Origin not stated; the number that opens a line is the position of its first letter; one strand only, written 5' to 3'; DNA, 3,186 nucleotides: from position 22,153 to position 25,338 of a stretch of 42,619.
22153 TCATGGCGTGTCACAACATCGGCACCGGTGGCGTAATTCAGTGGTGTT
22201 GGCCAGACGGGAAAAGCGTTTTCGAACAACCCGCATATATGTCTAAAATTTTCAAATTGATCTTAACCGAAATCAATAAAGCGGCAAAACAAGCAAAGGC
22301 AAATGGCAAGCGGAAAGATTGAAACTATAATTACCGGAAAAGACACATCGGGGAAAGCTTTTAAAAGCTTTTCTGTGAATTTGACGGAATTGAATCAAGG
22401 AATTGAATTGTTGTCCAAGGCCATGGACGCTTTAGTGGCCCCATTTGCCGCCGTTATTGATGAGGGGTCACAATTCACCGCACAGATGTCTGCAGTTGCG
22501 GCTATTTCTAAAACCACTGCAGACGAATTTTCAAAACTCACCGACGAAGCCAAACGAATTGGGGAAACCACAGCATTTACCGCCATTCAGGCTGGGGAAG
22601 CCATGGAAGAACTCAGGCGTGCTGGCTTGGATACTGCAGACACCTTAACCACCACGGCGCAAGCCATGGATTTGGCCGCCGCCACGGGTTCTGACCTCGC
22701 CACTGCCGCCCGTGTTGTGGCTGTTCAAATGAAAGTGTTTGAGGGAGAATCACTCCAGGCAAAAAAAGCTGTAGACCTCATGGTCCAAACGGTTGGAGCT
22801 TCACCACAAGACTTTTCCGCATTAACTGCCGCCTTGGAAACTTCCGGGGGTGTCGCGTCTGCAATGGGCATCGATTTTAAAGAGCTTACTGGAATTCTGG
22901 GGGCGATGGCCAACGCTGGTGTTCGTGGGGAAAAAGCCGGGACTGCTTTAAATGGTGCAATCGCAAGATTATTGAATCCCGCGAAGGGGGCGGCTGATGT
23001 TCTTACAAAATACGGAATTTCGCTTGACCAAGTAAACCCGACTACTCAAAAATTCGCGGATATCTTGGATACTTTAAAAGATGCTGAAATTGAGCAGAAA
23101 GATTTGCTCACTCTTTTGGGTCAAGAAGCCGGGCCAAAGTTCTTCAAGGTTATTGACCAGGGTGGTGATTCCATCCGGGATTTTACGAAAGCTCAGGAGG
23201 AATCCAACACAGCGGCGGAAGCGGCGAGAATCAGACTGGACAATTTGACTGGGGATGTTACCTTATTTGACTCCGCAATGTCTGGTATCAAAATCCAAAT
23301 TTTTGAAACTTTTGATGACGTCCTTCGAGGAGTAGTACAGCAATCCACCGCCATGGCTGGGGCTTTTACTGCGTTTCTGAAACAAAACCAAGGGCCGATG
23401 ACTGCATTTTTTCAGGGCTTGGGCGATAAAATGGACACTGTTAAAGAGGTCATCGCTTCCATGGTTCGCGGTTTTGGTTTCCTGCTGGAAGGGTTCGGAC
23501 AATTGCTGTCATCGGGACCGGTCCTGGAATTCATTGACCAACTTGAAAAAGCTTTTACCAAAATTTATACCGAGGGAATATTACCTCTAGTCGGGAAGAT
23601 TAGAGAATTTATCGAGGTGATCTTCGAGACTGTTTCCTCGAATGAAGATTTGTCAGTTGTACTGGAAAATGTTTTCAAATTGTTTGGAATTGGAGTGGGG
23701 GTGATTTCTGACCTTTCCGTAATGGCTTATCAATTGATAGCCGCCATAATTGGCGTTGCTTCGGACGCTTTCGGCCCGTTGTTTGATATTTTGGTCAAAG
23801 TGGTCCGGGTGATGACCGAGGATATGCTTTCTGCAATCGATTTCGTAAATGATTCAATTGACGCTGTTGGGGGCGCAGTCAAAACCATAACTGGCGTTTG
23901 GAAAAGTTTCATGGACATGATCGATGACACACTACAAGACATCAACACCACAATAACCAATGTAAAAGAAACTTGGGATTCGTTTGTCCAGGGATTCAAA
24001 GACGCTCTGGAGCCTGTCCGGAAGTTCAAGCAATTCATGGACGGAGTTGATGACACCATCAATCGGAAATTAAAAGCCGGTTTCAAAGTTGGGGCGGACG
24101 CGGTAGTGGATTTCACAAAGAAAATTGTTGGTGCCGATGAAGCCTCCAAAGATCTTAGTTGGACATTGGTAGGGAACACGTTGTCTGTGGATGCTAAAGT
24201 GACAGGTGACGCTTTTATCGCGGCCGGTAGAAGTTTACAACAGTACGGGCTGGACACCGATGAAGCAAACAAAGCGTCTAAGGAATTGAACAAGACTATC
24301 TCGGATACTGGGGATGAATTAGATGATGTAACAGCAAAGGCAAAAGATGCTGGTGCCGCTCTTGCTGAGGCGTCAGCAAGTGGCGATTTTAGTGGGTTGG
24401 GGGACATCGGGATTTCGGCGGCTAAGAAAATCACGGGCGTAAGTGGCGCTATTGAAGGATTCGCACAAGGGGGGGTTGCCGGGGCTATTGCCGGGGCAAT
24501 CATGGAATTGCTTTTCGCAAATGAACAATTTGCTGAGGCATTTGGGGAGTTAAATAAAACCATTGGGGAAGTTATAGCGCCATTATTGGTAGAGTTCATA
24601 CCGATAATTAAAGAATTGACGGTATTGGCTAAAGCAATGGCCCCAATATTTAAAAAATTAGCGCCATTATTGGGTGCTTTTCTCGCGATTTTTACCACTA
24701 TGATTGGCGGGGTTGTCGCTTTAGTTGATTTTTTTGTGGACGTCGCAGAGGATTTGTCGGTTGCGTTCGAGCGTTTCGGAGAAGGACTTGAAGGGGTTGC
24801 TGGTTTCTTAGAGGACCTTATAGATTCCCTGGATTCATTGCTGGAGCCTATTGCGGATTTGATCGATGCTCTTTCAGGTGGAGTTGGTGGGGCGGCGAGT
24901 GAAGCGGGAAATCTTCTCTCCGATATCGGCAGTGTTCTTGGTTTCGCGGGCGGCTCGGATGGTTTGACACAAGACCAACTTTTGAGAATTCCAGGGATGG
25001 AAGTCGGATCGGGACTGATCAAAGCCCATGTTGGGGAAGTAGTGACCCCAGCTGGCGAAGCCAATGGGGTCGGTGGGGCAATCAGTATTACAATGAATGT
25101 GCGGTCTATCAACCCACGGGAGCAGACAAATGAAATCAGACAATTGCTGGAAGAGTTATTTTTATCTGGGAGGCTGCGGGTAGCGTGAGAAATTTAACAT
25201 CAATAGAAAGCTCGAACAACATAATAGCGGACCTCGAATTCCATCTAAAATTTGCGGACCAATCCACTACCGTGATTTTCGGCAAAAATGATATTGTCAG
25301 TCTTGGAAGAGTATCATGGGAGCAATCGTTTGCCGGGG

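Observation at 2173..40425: Strand-biased scatter of the same sigma54-type motif, antisense to the early/replication genes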

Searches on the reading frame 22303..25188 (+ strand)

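Call 20: search_protein_families(library=phrogs, proteins=[window:22303-25188:+], max_evalue=0.001)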
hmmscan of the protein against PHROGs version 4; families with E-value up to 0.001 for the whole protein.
window:22303-25188:+ (961 aa): 26 families (the best 25 are shown)
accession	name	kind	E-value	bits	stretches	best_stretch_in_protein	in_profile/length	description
phrog_1533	-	tail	2.3e-71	241.9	1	9-578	201-686/1688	tail length tape measure protein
phrog_991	-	tail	2.8e-59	201.9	1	40-602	278-823/1966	tail length tape measure protein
phrog_1272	-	tail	7.9e-53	180.6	1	16-617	223-837/1606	tail length tape measure protein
phrog_28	-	tail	3.4e-50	172.7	1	42-368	270-604/1228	tail length tape measure protein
phrog_4704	-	tail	6e-49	168.2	1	17-356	176-526/625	tail length tape measure protein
phrog_19074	-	unknown function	6.9e-47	161.1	1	48-388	148-488/1384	-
phrog_9696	-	tail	1.5e-42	146.6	1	17-329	43-370/1415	tail length tape measure protein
phrog_5218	-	unknown function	5.8e-42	145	1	14-395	190-611/1599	-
phrog_167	-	tail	1.7e-40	139.7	1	15-464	246-616/1555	tail length tape measure protein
phrog_5493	-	tail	2.2e-40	139.9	3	29-261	40-276/1102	tail length tape measure protein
phrog_1293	-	tail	1.4e-31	110.3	1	17-567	139-716/1424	tail length tape measure protein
phrog_28420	-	tail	4e-30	105.6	1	9-361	17-355/906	tail length tape measure protein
phrog_38390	-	tail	1.8e-27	96.9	1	47-336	52-341/1029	tail length tape measure protein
phrog_58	-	tail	5.4e-26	92.3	1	15-604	300-943/1544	tail length tape measure protein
phrog_16692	-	unknown function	5.2e-24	85.7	1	50-386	175-525/1107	-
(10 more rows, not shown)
